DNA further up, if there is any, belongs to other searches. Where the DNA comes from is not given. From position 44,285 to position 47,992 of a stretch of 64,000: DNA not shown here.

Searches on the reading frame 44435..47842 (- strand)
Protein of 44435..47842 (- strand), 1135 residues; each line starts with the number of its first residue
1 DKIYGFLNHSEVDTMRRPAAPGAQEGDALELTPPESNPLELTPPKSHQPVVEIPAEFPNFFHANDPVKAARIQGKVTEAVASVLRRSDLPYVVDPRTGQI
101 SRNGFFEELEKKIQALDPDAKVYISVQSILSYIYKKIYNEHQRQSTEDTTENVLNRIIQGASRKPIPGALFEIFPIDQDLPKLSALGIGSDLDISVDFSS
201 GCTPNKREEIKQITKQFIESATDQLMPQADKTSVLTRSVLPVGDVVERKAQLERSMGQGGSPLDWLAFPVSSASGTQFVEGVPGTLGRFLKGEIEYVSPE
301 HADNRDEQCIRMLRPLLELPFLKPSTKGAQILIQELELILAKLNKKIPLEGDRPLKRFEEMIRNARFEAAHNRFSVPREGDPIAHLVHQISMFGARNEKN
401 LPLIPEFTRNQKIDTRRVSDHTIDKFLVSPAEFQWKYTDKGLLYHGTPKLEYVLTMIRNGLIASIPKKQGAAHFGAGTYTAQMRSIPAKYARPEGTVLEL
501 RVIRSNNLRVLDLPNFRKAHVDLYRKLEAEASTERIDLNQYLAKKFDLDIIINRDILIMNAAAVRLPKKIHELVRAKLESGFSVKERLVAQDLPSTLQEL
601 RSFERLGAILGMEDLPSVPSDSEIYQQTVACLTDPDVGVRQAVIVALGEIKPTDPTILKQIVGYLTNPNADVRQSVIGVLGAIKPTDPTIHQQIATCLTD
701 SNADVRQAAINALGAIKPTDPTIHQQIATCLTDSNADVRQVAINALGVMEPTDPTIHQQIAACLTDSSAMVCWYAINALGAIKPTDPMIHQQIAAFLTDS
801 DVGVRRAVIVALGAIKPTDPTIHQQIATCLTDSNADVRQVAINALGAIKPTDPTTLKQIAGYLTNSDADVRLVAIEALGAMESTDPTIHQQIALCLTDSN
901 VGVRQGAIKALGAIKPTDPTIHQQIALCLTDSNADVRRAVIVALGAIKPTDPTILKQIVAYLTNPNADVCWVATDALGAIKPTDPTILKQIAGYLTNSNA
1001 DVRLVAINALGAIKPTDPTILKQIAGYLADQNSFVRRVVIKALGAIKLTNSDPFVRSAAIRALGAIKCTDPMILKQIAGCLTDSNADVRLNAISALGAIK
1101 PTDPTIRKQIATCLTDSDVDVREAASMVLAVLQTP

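Call 30: search_protein_families(library=pfam, proteins=[window:44435-47842:-], max_evalue=0.001)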
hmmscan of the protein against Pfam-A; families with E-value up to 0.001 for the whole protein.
window:44435-47842:- (1135 aa): 22 families
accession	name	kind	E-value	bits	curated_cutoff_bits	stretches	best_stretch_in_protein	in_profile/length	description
PF13646.12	HEAT_2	-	2.2e-64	214.2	27.7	9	630-714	6-88/88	HEAT repeats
PF02985.28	HEAT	-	1.9e-57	186.1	23.5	0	694-716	5-27/31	HEAT repeat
PF12765.13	Cohesin_HEAT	-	2e-38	130.8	21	0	785-809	15-39/42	HEAT repeat associated with sister chromatid cohesion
PF12717.13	Cnd1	-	2.1e-27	96.6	26.4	1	1055-1131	2-84/162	non-SMC mitotic condensation complex subunit 1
PF13513.12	HEAT_EZ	-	8.6e-26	90.3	27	1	1053-1099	1-55/55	HEAT-like repeat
PF01602.26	Adaptin_N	-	3.5e-19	69.2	37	2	655-884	113-368/524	Adaptin N terminal region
PF22646.2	PPP2R1A-like_HEAT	-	7.3e-19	68.4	27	0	697-746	15-66/78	PPP2R1A-like HEAT repeat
PF03130.22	HEAT_PBS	-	5.1e-17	60.9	20.9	0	1055-1068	1-14/27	PBS lyase HEAT-like repeat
PF20168.4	PDS5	-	1e-16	60.4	27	0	988-1131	244-386/1053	Sister chromatid cohesion protein PDS5 protein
PF21581.3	SCD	-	4e-16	59.5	27.5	0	1068-1099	26-57/75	Stromalin conservative domain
PF01347.28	Vitellogenin_N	-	1.2e-15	57.6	24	1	820-941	461-586/590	Lipoprotein amino terminal region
PF25786.1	HEAT_GCN1_C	-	7.5e-14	52.4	27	0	1017-1126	25-129/151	GCN1-like, C-terminal HEAT repeats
PF22506.2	Cj1289-like_C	-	2e-09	37.9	27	0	961-1007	17-64/91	Cj1289-like, C-terminal domain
PF11865.14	mTOR_dom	-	4.1e-09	37.1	27.6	0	655-746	9-91/160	Serine/threonine-protein kinase mTOR domain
PF12755.13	Vac14_Fab1_bd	-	2.8e-08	34.7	22.1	0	1071-1127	26-90/97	Vacuolar 14 Fab1-binding region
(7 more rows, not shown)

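Call 74: search_protein_families(library=padloc, proteins=[window:44435-47842:-], max_evalue=0.01)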
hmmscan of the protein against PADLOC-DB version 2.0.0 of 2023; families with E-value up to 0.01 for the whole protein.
window:44435-47842:- (1135 aa): 3 families
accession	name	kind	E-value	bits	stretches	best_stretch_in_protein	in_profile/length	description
PDLC02919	HEAT-ARM_XIII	-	5e-38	128.3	5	798-943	334-469/1972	-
PDLC03925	OloA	-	5.4e-13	47.1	1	641-798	166-306/596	-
PDLC02973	WGR_XIII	-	1.1e-08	32.1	1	599-842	555-807/973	-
